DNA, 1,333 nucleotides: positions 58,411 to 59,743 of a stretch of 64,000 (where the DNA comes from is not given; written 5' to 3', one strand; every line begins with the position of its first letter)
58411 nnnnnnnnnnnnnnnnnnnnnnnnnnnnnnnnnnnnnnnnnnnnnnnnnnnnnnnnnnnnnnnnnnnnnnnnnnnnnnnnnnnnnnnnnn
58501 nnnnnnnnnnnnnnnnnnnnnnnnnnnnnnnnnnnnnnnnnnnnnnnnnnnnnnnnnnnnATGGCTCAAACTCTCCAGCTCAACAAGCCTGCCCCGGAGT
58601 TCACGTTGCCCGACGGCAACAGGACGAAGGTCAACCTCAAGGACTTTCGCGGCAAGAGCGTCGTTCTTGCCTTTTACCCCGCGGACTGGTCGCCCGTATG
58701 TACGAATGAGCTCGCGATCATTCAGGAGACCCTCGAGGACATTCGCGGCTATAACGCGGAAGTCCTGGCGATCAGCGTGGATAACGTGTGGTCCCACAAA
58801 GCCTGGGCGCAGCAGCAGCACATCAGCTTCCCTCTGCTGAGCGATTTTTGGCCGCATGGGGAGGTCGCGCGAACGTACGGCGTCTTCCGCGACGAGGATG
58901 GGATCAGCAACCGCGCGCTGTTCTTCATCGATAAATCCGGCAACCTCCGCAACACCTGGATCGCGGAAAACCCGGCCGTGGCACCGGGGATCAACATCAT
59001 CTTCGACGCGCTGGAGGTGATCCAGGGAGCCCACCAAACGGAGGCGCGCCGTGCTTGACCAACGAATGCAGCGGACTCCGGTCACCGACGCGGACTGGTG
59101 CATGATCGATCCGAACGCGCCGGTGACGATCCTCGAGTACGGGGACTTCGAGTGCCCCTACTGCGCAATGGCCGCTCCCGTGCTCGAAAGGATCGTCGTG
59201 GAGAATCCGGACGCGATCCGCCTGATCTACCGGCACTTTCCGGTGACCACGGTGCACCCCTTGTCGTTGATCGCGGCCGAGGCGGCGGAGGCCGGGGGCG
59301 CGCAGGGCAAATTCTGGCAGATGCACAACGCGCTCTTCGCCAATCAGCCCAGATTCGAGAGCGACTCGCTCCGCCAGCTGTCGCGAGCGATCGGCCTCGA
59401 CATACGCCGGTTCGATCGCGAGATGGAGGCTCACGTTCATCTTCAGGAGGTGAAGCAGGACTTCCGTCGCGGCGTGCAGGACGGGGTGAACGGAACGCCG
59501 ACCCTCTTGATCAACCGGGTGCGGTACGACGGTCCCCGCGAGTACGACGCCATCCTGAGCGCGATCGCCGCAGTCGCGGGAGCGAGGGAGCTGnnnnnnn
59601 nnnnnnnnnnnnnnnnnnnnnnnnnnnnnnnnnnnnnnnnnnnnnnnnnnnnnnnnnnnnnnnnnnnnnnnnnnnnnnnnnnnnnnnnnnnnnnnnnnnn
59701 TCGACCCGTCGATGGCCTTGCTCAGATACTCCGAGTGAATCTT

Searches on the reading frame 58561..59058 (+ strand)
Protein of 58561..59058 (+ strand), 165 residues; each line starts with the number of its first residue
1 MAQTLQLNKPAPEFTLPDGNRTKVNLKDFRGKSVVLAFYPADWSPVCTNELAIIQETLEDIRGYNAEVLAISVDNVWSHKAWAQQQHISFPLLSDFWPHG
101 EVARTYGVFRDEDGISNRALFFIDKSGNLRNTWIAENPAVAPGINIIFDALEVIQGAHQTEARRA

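Call 6: search_protein_families(library=pfam, proteins=[window:58561-59055:+], max_evalue=0.01)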
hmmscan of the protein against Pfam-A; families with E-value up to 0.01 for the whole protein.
window:58561-59055:+ (165 aa): 3 families
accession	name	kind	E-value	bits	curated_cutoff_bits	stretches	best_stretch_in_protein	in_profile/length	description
PF00578.27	AhpC-TSA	-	1.5e-38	131.9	26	1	8-130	2-122/124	AhpC/TSA family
PF08534.16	Redoxin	-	4.8e-21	75.5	26.6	1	8-138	3-137/148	Redoxin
PF02630.20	SCO1-SenC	-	0.0021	18.5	22.8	1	12-74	2-66/134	SCO1/SenC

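Call 7: search_protein_families(library=ncbifam, proteins=[window:58561-59055:+], max_evalue=0.01)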
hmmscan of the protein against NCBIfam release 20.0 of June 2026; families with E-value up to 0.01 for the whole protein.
window:58561-59055:+ (165 aa): 16 families
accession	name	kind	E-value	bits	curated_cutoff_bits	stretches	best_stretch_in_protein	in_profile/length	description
NF040737.1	peroxi_PrxU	equivalog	2.1e-26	93.1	270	1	3-160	34-198/233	thioredoxin-dependent peroxiredoxin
TIGR03137.1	AhpC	equivalog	1.5e-21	77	272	1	18-136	18-138/187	alkyl hydroperoxide reductase subunit C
NF009668.0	PRK13189.1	equivalog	6.1e-21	74.7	211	1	5-132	10-142/224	peroxiredoxin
NF009669.0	PRK13190.1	equivalog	1e-18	67.3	261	1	6-146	4-144/203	putative peroxiredoxin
NF006960.0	PRK09437.1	equivalog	4.5e-18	65.6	140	1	3-129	2-132/156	thioredoxin-dependent thiol peroxidase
NF053650.1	PerredPrxQDein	equivalog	1.1e-17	64.4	260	1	12-135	2-128/148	thioredoxin-dependent peroxiredoxin PrxQ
NF010122.0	PRK13599.1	equivalog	1.3e-14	54.1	456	1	25-159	27-165/220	peroxiredoxin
NF009670.0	PRK13191.1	equivalog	3.7e-14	52.8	374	1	20-131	21-138/215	putative peroxiredoxin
NF002854.0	PRK03147.1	subfamily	4.2e-13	49.6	170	1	4-132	35-155/176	thiol-disulfide oxidoreductase ResA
NF001808.0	PRK00522.1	equivalog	9.3e-12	44.7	123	1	3-142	16-156/167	thiol peroxidase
NF011576.0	PRK15000.1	subfamily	3e-11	43.4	301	1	23-138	25-146/200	peroxiredoxin C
NF045827.1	perox_SUH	exception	1.1e-07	31.4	298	1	8-150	21-164/178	thiol peroxidase Prx-SUH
NF041054.1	WAxxUGC_long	equivalog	2.2e-06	27.2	300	1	10-95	83-168/354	ResA-like WAxxUGC motif-containing protein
NF047696.1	ThlDiSintTplARhiz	equivalog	9.1e-06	25.6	230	1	10-81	78-146/219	thiol:disulfide interchange protein TlpA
NF041202.1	StoA_CxxC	exception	0.0011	18.8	210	1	30-132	51-147/163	endospore biogenesis thiol-disulfide oxidoreductase StoA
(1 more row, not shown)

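Call 25: find_encoding_contigs(protein=window:58561-59058:+, flank=2500, max_places=10)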
Protein window:58561-59058:+ (165 aa): 24 contigs read that carry it; 10 places shown.
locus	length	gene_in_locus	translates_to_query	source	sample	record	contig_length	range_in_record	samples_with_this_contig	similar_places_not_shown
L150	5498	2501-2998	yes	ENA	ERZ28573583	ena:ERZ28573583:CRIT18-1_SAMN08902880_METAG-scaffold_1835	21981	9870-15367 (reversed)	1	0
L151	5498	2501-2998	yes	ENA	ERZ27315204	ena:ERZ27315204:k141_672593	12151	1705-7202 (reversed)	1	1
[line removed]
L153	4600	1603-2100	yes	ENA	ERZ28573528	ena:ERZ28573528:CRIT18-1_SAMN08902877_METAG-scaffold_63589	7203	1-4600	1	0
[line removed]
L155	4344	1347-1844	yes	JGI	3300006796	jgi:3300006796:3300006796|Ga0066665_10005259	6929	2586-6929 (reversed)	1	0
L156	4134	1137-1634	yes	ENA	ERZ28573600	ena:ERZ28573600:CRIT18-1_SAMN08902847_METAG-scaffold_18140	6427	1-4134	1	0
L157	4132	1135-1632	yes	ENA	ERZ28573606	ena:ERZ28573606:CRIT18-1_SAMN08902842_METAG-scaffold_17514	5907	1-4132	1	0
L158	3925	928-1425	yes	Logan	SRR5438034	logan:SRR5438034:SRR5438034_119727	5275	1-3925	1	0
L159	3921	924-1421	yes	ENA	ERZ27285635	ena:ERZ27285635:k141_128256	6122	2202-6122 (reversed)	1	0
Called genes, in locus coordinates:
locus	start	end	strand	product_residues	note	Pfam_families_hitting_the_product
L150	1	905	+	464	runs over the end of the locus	PF13860:FlgD_ig (weak)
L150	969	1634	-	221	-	PF10099:RskA_C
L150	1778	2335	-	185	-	PF07638:Sigma70_ECF, PF04542:Sigma70_r2, PF08281:Sigma70_r4_2, PF04545:Sigma70_r4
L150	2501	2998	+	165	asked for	PF08534:Redoxin, PF00578:AhpC-TSA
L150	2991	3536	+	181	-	PF13462:Thioredoxin_4, PF01323:DSBA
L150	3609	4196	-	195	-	-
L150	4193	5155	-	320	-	PF00478:IMPDH (faint), PF03060:NMO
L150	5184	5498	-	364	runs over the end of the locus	PF01264:Chorismate_synt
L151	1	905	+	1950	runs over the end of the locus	?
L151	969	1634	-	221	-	PF10099:RskA_C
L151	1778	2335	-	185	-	PF07638:Sigma70_ECF, PF04542:Sigma70_r2, PF08281:Sigma70_r4_2, PF04545:Sigma70_r4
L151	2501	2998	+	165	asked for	PF08534:Redoxin, PF00578:AhpC-TSA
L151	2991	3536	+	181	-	PF13462:Thioredoxin_4, PF01323:DSBA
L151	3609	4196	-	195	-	-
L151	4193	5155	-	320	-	PF00478:IMPDH (faint), PF03060:NMO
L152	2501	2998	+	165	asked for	PF08534:Redoxin, PF00578:AhpC-TSA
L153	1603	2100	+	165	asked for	PF08534:Redoxin, PF00578:AhpC-TSA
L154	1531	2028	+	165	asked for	PF08534:Redoxin, PF00578:AhpC-TSA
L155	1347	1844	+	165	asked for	PF08534:Redoxin, PF00578:AhpC-TSA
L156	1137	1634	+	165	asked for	PF08534:Redoxin, PF00578:AhpC-TSA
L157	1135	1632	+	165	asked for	PF08534:Redoxin, PF00578:AhpC-TSA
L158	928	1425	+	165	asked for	PF08534:Redoxin, PF00578:AhpC-TSA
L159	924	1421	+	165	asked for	PF08534:Redoxin, PF00578:AhpC-TSA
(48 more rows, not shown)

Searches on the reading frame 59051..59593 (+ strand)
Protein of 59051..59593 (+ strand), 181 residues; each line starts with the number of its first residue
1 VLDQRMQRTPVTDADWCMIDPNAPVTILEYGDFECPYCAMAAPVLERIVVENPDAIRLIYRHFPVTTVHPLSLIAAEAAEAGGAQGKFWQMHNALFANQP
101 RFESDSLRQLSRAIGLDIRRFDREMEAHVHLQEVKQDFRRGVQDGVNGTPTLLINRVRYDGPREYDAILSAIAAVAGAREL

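Call 6: search_protein_families(library=pfam, proteins=[window:59051-59593:+], max_evalue=0.01)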
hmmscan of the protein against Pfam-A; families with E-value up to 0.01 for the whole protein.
window:59051-59593:+ (181 aa): 3 families
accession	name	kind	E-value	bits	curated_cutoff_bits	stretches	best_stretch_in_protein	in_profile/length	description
PF13462.12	Thioredoxin_4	-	1.1e-21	78.2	23.2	1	20-172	10-163/165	Thioredoxin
PF01323.26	DSBA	-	1.2e-19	71.3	25.6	2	78-172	95-190/191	DSBA-like thioredoxin domain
PF13743.12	Thioredoxin_5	-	0.0024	18.1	27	1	88-154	96-163/186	Thioredoxin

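Call 7: search_protein_families(library=ncbifam, proteins=[window:59051-59593:+], max_evalue=0.01)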
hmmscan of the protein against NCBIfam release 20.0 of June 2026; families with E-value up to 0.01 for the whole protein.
window:59051-59593:+ (181 aa): 2 families
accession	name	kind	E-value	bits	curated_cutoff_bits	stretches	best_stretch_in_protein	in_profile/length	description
NF041057.1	Rcas_1661_fam_Se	equivalog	5.8e-26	91.5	190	1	19-173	85-245/247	Rcas_1661 family thioredoxin-like (seleno)lipoprotein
TIGR00411.1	redox_disulf_1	equivalog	0.00011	22.2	92.75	0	34-58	10-34/82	MJ0307 family thioredoxin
